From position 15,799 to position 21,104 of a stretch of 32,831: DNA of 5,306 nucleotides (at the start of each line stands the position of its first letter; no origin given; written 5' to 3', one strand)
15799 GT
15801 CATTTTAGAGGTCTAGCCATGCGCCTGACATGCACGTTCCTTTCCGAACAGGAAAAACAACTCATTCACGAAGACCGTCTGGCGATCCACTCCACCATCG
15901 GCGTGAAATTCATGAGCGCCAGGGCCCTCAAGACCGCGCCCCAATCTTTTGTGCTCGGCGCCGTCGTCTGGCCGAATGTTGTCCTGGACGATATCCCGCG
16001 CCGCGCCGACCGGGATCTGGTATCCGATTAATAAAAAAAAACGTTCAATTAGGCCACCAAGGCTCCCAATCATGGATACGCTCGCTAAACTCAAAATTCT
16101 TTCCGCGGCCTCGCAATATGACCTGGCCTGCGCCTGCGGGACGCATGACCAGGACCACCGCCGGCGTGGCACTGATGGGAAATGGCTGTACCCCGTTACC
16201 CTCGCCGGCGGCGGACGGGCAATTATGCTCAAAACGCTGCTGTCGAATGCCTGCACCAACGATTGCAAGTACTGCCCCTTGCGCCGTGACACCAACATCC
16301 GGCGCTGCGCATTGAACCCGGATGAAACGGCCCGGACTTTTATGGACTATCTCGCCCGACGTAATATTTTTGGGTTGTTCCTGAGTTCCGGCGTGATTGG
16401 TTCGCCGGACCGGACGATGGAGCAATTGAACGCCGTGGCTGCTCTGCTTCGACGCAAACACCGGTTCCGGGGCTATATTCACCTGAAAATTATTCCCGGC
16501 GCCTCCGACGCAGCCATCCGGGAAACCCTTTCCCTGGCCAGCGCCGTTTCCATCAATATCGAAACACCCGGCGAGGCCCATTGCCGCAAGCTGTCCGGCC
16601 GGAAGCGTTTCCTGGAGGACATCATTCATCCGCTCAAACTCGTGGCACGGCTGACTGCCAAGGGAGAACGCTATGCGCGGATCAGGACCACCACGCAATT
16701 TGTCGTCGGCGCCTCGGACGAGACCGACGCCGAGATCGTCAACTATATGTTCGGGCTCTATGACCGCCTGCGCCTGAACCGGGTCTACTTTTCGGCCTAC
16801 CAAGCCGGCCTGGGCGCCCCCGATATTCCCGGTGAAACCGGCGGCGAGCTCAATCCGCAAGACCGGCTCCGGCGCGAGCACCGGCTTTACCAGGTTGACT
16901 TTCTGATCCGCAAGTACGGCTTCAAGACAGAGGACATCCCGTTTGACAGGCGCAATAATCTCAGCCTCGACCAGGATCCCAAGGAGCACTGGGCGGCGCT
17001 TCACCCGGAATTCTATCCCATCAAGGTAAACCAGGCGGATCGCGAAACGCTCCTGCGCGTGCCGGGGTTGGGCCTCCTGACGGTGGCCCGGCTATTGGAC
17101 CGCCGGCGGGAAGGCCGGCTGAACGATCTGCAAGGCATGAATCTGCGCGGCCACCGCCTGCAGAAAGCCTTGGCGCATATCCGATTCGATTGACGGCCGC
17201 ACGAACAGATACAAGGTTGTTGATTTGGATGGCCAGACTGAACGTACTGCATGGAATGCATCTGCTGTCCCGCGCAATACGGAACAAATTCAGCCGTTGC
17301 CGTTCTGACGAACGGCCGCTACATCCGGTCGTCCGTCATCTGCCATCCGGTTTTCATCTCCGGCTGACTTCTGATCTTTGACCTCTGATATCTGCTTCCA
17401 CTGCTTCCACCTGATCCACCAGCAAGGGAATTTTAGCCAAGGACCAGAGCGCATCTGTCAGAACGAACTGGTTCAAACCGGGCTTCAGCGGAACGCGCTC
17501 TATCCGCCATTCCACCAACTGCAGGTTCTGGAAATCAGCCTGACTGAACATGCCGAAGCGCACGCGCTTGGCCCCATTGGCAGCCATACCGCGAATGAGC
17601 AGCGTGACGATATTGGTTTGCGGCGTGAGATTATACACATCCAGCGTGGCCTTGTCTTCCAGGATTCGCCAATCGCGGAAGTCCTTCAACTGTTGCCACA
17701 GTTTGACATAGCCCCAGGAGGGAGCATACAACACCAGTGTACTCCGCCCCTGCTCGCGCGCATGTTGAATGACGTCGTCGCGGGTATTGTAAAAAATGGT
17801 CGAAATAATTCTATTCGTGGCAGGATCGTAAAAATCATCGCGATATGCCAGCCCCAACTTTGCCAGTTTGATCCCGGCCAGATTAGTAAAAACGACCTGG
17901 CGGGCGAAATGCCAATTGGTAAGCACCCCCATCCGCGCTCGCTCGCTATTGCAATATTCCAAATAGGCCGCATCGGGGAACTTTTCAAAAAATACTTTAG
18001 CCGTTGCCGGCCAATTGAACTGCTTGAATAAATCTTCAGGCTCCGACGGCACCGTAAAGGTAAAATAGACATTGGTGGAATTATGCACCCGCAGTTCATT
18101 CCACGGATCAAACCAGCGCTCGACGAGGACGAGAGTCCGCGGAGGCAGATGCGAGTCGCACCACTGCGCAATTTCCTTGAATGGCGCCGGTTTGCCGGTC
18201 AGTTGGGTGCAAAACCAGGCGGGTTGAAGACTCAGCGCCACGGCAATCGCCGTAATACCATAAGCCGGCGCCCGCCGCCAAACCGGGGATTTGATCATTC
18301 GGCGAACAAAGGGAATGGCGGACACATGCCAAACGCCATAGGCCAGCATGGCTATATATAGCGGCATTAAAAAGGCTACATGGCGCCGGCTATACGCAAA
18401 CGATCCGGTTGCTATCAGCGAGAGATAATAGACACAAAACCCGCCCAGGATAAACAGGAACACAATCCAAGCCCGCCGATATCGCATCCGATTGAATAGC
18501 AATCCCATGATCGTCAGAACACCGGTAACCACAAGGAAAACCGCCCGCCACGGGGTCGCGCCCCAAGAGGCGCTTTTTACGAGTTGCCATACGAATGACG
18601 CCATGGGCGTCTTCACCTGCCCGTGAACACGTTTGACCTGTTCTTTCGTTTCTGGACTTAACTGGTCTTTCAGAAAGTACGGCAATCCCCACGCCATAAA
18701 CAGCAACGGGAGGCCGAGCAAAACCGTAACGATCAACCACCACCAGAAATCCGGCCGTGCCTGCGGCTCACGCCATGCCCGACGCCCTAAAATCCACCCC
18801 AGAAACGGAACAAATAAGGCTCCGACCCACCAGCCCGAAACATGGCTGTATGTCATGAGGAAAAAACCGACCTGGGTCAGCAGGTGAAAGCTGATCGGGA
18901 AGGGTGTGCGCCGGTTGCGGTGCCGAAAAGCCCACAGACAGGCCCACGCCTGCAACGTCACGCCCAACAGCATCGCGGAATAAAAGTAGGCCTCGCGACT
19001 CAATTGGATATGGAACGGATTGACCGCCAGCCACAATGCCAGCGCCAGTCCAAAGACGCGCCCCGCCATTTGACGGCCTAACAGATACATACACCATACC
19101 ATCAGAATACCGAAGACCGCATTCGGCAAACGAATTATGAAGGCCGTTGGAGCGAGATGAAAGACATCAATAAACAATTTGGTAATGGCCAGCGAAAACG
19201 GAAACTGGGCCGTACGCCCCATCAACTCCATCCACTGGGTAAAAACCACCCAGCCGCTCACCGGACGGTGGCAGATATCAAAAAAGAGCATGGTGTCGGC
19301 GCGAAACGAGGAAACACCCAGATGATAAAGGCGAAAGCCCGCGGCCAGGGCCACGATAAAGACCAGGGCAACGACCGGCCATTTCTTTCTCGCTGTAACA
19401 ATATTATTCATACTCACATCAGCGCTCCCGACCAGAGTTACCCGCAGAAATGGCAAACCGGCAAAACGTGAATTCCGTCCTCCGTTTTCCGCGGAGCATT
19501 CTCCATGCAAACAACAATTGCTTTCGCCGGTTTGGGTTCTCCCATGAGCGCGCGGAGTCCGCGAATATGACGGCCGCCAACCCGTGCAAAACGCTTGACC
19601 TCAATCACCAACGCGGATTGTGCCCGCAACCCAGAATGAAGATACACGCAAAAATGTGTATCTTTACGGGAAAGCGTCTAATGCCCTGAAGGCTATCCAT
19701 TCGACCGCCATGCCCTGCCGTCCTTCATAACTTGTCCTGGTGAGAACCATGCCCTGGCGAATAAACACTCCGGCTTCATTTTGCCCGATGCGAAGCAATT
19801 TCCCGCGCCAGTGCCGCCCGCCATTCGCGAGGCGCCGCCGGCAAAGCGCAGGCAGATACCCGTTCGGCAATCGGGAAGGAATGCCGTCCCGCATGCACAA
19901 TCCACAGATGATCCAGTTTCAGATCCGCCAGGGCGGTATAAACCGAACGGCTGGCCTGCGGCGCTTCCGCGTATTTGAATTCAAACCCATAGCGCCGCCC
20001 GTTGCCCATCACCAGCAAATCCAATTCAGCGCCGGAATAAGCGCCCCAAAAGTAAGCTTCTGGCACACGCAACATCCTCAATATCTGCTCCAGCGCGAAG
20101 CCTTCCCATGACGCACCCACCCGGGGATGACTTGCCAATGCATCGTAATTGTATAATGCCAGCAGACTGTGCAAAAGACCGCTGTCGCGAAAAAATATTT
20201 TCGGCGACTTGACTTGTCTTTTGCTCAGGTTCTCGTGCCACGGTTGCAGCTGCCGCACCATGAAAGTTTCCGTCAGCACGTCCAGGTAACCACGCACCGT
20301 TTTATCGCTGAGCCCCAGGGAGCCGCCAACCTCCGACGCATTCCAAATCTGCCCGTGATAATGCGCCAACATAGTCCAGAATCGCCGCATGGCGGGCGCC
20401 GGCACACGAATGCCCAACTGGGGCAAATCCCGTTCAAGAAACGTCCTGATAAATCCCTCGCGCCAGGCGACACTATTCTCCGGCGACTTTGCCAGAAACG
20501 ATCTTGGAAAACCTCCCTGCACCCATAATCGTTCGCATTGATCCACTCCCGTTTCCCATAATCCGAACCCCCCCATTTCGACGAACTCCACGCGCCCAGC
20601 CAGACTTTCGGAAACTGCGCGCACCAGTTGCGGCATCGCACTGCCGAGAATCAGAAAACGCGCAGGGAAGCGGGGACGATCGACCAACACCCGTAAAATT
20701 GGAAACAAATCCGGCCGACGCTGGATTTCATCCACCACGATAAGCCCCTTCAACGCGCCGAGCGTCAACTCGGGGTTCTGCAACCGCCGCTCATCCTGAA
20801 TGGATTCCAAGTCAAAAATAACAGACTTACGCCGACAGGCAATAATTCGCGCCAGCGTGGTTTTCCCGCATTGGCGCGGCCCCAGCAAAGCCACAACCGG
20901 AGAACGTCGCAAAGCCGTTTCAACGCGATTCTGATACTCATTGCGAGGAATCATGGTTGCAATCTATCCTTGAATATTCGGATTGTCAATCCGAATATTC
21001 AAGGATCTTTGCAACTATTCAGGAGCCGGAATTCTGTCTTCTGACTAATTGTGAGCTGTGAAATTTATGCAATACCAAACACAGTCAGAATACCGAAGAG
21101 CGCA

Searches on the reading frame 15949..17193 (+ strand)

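Call 6: search_protein_families(library=pfam, proteins=[window:15949-17193:+], max_evalue=0.01)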
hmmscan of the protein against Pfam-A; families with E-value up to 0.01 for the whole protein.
window:15949-17193:+ (414 aa): 1 family
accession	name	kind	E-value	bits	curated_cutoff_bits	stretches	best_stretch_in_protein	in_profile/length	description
PF04055.27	Radical_SAM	-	6.6e-08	33.3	29.5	1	98-265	3-161/166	Radical SAM superfamily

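Call 45: search_protein_families(library=ncbifam, proteins=[window:15949-17193:+], max_evalue=1)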
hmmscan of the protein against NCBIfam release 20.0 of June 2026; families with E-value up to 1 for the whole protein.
window:15949-17193:+ (414 aa): 7 families
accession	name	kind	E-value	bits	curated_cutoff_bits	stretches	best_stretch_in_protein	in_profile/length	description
TIGR03916.1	rSAM_link_UDG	hypoth_equivalog_domain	2.8e-85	286.9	343.5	1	46-408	3-371/415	putative DNA modification/repair radical SAM protein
TIGR02351.2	thiH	equivalog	2.9e-05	23.3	380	1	97-149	78-129/364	2-iminoacetate synthase ThiH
TIGR03955.1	rSAM_HydG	equivalog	0.01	14.3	312.15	1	88-129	80-123/470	[FeFe] hydrogenase H-cluster radical SAM maturase HydG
TIGR03956.1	rSAM_HydE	equivalog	0.026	13.8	254.6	1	97-126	52-84/340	[FeFe] hydrogenase H-cluster radical SAM maturase HydE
TIGR04038.1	tatD_link_rSAM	subfamily_domain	0.065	13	129.7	1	98-170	14-87/192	TatD family nuclease-associated radical SAM protein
NF004884.0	PRK06245.1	equivalog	0.09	11.6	209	1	98-147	21-68/340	7,8-didemethyl-8-hydroxy-5-deazariboflavin synthase subunit CofG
TIGR00433.2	bioB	equivalog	0.12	11.6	225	1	95-169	44-120/307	biotin synthase BioB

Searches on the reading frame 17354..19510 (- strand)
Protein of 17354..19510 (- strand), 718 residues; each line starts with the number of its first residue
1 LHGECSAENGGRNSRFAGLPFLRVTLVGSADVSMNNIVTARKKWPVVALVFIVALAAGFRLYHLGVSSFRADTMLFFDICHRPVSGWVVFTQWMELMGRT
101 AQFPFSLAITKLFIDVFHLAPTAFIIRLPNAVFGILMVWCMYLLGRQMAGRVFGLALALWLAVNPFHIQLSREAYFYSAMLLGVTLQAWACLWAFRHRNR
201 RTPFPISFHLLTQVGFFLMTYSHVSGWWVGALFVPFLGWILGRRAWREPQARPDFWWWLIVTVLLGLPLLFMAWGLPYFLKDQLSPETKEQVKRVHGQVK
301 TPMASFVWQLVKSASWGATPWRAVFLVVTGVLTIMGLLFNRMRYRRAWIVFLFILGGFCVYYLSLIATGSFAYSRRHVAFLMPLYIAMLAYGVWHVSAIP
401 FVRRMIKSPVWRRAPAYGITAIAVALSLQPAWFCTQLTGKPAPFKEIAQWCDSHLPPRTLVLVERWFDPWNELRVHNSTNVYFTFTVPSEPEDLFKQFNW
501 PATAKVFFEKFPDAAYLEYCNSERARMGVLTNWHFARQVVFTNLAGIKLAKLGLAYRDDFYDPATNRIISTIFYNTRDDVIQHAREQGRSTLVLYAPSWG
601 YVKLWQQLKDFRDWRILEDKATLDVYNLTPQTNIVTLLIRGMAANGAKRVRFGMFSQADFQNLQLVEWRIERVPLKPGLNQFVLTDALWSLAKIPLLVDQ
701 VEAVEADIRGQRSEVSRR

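Call 6: search_protein_families(library=pfam, proteins=[window:17354-19510:-], max_evalue=0.01)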
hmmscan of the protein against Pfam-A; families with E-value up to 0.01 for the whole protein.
window:17354-19510:- (718 aa): 0 families

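Call 44: search_protein_families(library=pfam, proteins=[window:17354-19417:-], max_evalue=5)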
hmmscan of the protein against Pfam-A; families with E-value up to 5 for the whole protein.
window:17354-19417:- (687 aa): 3 families
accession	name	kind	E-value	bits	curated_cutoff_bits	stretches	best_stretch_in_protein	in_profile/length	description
PF13231.12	PMT_2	-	0.015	15.9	26.1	1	73-221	4-140/160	Dolichyl-phosphate-mannose-protein mannosyltransferase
PF13567.11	DUF4131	-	0.027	14.6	31.6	1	194-269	6-74/165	Domain of unknown function (DUF4131)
PF23484.1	YBR126W-A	-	0.27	11.7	27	1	247-266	42-61/68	YBR126W-A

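Call 45: search_protein_families(library=ncbifam, proteins=[window:17354-19417:-], max_evalue=1)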
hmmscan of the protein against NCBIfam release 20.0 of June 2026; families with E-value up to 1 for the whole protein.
window:17354-19417:- (687 aa): 1 family
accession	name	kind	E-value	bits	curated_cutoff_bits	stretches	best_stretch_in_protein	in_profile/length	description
TIGR04154.1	archaeo_STT3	subfamily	0.0052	15.2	450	1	96-137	99-140/831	oligosaccharyl transferase, archaeosortase A system-associated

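Call 72: find_homologous_proteins(query=window:17354-19417:-, max_evalue=0.00001)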
Query window:17354-19417:- (687 aa): 94 proteins with E <= 0.00001 among 8000 candidates.
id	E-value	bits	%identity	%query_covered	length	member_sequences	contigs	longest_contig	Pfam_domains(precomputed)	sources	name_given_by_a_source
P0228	0.0e+0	1592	100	100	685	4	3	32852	-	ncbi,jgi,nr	ncbi:MAG: hypothetical protein KKE37_02725 [Verrucomicrobia bacterium]|nr:hypothetical protein [Verr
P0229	0.0e+0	1296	83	95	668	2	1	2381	-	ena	-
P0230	0.0e+0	1291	81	97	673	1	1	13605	-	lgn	-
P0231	0.0e+0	1251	77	100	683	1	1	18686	-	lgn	-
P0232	0.0e+0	1247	77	98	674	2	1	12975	-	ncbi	-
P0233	0.0e+0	1241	78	97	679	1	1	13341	-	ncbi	ncbi:MAG: hypothetical protein ABIH24_10720 [Verrucomicrobiota bacterium]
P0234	0.0e+0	1235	81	94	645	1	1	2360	-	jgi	jgi:hypothetical protein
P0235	0.0e+0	1221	78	96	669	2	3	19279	-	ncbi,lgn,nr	ncbi:MAG: glycosyltransferase family 39 protein [Verrucomicrobia bacterium]|nr:glycosyltransferase f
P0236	0.0e+0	1214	78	96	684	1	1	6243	-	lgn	-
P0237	0.0e+0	1206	76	98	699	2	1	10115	-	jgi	-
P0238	0.0e+0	1178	73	97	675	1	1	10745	-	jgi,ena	-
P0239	0.0e+0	1176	75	96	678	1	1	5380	-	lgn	-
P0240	0.0e+0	1149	74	92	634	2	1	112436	-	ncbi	-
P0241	0.0e+0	1119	71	99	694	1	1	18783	-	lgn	-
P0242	0.0e+0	1115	71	96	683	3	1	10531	PF13231.13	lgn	-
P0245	0.0e+0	1078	68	99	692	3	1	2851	PF13231.13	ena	-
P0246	0.0e+0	1067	66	98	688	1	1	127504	-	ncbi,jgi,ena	-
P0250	7.6e-250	849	58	94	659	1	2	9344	PF13231.13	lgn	-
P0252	1.5e-242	825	54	96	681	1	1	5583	PF13231.13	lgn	-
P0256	1.1e-233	796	52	98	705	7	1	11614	PF13231.13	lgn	-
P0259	1.4e-225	769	55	88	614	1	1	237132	PF13231.13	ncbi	-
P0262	3.7e-211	721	49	95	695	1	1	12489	PF13231.13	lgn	-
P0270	5.9e-183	628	45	97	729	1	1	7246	PF13231.13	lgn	-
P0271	4.1e-182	625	44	97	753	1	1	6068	PF13231.13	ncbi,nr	ncbi:MAG: glycosyltransferase family 39 protein [Kiritimatiellia bacterium]|nr:glycosyltransferase f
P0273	2.5e-180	619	44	99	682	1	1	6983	PF02366.25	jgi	jgi:hypothetical protein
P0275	1.6e-177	610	46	97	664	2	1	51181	PF13231.13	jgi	-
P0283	3.6e-147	510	42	96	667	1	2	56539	PF02366.25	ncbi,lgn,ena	-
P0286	3.1e-139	484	40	96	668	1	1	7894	PF13231.13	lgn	-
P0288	1.1e-136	475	40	95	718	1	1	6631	PF13231.13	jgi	jgi:4-amino-4-deoxy-L-arabinose transferase-like glycosyltransferase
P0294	1.6e-130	455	38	97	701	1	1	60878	PF13231.13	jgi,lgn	-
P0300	7.7e-127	443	37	95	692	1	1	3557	PF13231.13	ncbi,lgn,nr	ncbi:MAG: hypothetical protein EOM20_18985 [Spartobacteria bacterium]|nr:hypothetical protein [Spart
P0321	9.9e-6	42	33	24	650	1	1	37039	PF13231.13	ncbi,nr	ncbi:MAG: glycosyltransferase family 39 protein [Candidatus Alcyoniella australis]|nr:glycosyltransf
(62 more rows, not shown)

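Call 73: find_encoding_contigs(protein=P0231, flank=10000, max_places=1)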
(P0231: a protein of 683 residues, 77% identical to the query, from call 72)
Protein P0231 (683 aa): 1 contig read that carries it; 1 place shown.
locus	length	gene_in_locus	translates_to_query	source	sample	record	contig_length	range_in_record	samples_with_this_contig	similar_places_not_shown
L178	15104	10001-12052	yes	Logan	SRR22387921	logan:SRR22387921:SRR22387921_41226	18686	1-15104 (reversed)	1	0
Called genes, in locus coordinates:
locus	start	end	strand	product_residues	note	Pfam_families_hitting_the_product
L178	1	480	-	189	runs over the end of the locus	PF13580:SIS_2, PF01380:SIS (faint)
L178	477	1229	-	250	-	PF00483:NTP_transferase, PF12804:NTP_transf_3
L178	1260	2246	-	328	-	PF01073:3Beta_HSD, PF01370:Epimerase, PF02719:Polysacc_synt_2, PF04321:RmlD_sub_bind, PF05368:NmrA (weak), PF13460:NAD_binding_10 (weak), PF16363:GDP_Man_Dehyd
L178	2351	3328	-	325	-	PF00288:GHMP_kinases_N, PF08544:GHMP_kinases_C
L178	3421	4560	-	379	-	PF13439:Glyco_transf_4, PF13579:Glyco_trans_4_4, PF20706:GT4-conflict (faint), PF00534:Glycos_transf_1, PF13692:Glyco_trans_1_4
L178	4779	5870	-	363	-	PF04055:Radical_SAM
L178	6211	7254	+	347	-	PF01408:GFO_IDH_MocA, PF22725:GFO_IDH_MocA_C3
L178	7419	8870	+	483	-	PF02310:B12-binding, PF04055:Radical_SAM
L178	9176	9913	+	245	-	PF13489:Methyltransf_23, PF08241:Methyltransf_11, PF08242:Methyltransf_12 (weak), PF13649:Methyltransf_25 (weak)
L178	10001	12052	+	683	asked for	-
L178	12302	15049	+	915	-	PF00072:Response_reg, PF08447:PAS_3, PF01590:GAF, PF13185:GAF_2, PF13492:GAF_3, PF13426:PAS_9, PF07568:HisKA_2, PF02518:HATPase_c, +6 more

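Call 74: find_encoding_contigs(protein=P0246, flank=10000, max_places=1)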
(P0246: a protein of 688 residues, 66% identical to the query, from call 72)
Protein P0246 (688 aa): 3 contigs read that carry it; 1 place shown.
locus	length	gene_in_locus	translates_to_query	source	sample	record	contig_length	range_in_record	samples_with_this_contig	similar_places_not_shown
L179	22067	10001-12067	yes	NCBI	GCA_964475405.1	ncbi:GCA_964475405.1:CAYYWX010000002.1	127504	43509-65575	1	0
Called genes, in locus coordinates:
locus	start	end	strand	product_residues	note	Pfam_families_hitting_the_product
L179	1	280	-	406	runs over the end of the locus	PF06245:DUF1015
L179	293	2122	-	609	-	PF02543:Carbam_trans_N, PF16861:Carbam_trans_C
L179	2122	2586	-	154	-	-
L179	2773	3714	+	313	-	PF13641:Glyco_tranf_2_3 (weak), PF00535:Glycos_transf_2, PF10111:Glyco_tranf_2_2 (faint)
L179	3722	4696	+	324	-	PF00535:Glycos_transf_2, PF10111:Glyco_tranf_2_2 (weak), PF13641:Glyco_tranf_2_3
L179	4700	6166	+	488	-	PF02310:B12-binding, PF04055:Radical_SAM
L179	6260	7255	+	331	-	PF07953:Toxin_R_bind_N, PF13385:Laminin_G_3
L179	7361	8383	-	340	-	PF01073:3Beta_HSD, PF01370:Epimerase, PF05368:NmrA, PF13460:NAD_binding_10, PF16363:GDP_Man_Dehyd, PF07993:NAD_binding_4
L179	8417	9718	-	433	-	PF04055:Radical_SAM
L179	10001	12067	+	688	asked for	-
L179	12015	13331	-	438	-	-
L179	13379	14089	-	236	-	PF00535:Glycos_transf_2, PF13641:Glyco_tranf_2_3 (weak)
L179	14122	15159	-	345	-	PF01073:3Beta_HSD, PF01370:Epimerase, PF02719:Polysacc_synt_2 (weak), PF07993:NAD_binding_4, PF16363:GDP_Man_Dehyd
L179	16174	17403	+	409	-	PF01595:CNNM, PF00571:CBS (weak), PF03471:CorC_HlyC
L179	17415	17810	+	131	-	-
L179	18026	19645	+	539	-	PF00890:FAD_binding_2, PF01266:DAO (weak), PF03486:HI0933_like (faint), PF02910:Succ_DH_flav_C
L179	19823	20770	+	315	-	PF07719:TPR_2 (faint), PF13181:TPR_8 (faint)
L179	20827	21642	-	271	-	PF02811:PHP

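Call 97: predict_structure(alignment_id=A5)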
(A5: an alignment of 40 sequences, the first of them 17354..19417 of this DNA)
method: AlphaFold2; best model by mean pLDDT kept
length: 687 residues; sequences in the alignment: 40
mean_pLDDT: 89.6   pTM: 0.88
mean pLDDT of the five models: 89.6, 89.2, 89.0, 87.8, 87.0
residues with pLDDT >= 90: 501; 70-90: 129; 50-70: 41; < 50: 16
segments of 3 or more residues with pLDDT < 50: 677-687
pLDDT, mean of each block of 10 residues (from residue 1): 66 94 98 90 91 96 91 96 96 97 98 97 97 96 94 98 96 97 98 94 98 96 97 96 92 87 74 90 93 95 90 91 96 85 86 96 92 93 95 97 87 91 94 76 83 79 74 90 85 52 84 90 78 69 94 94 95 88 94 96 95 92 88 94 95 92 94 67 43
secondary structure, 60 per line:
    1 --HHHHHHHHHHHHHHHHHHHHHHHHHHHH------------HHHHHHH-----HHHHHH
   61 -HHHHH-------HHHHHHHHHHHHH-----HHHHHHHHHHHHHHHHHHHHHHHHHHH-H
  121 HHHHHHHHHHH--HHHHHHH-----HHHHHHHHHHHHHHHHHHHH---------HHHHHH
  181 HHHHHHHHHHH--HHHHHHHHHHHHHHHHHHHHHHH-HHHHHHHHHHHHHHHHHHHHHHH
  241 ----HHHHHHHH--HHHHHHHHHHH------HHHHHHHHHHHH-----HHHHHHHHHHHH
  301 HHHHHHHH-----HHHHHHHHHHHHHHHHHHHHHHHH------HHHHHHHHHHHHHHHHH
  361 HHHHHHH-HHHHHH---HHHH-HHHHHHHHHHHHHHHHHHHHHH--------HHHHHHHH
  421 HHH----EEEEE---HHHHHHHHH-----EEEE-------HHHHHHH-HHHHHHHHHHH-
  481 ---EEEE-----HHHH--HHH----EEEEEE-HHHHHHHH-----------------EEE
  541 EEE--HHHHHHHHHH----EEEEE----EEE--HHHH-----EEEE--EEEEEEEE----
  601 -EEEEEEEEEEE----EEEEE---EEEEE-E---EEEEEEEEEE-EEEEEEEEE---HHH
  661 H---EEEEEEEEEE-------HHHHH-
elements in order: H3-30 H43-49 H55-60 H62-66 H74-86 H92-118 H120-131 H134-140 H146-165 H175-191 H194-216 H218-240 H245-252 H255-265 H272-283 H289-308 H314-337 H344-367 H369-374 H378-381 H383-404 H413-423 E428-432 H436-444 E450-453 H461-467 H469-479 E484-487 H493-496 E506-511 H513-520 E538-543 H546-555 E560-564 E569-571 H574-577 E583-586 E589-596 E602-612 E617-621 E625-629 E635-644 E646-654 H658-661 E665-674 H682-686

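Call 99: fold_search(model_id=the predicted structure, library=pdb)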
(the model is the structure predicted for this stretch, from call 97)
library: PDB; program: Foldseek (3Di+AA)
matches with E <= 10: 1197; with E <= 0.001: 33
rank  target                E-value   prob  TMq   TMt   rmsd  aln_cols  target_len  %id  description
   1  3wak                  1.1e-07  1.00  0.41  0.34  16.0       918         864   11  Crystal structure of the Archaeoglobus fulgidus oligosaccharyltransferase (O29867_ARCFU) in the apo form (released 2013-10-30)
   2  7e9s_A                1.4e-07  1.00  0.39  0.33  14.4       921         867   10  Archaeal oligosaccharyltransferase AglB from Archaeoglobus fulgidus in complex with an inhibitory peptide and a dolich (released 2021-09-08)
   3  8b6l_I                3.2e-07  1.00  0.41  0.41  11.3       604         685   13  Subtomogram average of the human Sec61-TRAP-OSTA-translocon (released 2022-12-07)
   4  5gmy_A                4.7e-07  1.00  0.39  0.33  16.8       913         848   11  Crystal structure of the Archaeoglobus fulgidus oligosaccharyltransferase (O29867_ARCFU) tethered with an acceptor pep (released 2017-02-01)
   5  6s7o_A                6.7e-07  1.00  0.42  0.44  11.4       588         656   13  Cryo-EM structure of human oligosaccharyltransferase complex OST-A (released 2019-12-18)
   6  6wby                  7.6e-07  1.00  0.34  0.21  23.1       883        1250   12  Single-Particle Cryo-EM Structure of Arabinofuranosyltransferase AftD from Mycobacteria, Mutant R1389S Class 2 (released 2020-05-13)
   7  9n9j_I                9.4e-07  1.00  0.39  0.38  14.0       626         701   13  Structure of a GRP94 folding intermediate engaged with a CCDC134- and FKBP11-bound secretory translocon (released 2025-11-19)
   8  7oci_F                1.0e-06  1.00  0.42  0.44  13.3       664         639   10  Cryo-EM structure of yeast Ost6p containing oligosaccharyltransferase complex (released 2022-02-16)
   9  8age_A                1.1e-06  1.00  0.43  0.45  11.2       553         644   13  Structure of yeast oligosaccharylransferase complex with acceptor peptide bound (released 2022-12-07)
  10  3rce_A                1.4e-06  1.00  0.38  0.39  17.1       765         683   12  Bacterial oligosaccharyltransferase PglB (released 2011-06-15)
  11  6s7t_A                1.9e-06  1.00  0.39  0.39  12.1       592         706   11  Cryo-EM structure of human oligosaccharyltransferase complex OST-B (released 2019-12-18)
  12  6gxc_A                2.2e-06  1.00  0.38  0.37  17.4       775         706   11  Bacterial oligosaccharyltransferase PglB in complex with an inhibitory peptide and a reactive lipid-linked oligosaccha (released 2018-11-14)
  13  6c26_A                2.5e-06  1.00  0.40  0.42  12.9       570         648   12  The Cryo-EM structure of a eukaryotic oligosaccharyl transferase complex (released 2018-01-31)
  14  8pn9_A                2.6e-06  1.00  0.39  0.41  13.0       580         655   14  Structure of human oligosaccharyltransferase OST-A complex bound to NGI-1 (released 2024-05-08)
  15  6wbx                  4.2e-06  1.00  0.34  0.21  23.3       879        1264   10  Single-Particle Cryo-EM Structure of Arabinofuranosyltransferase AftD from Mycobacteria, Mutant R1389S Class 1 (released 2020-05-13)
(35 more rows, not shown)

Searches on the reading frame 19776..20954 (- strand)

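Call 6: search_protein_families(library=pfam, proteins=[window:19776-20954:-], max_evalue=0.01)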
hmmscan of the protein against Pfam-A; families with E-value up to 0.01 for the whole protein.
window:19776-20954:- (392 aa): 2 families
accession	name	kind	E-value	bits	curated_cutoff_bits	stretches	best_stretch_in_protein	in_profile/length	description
PF13635.12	DUF4143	-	1.8e-41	142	28.1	1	174-329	1-160/160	Domain of unknown function (DUF4143)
PF13173.12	AAA_14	-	1.1e-19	71.1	27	1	18-133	2-126/129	AAA domain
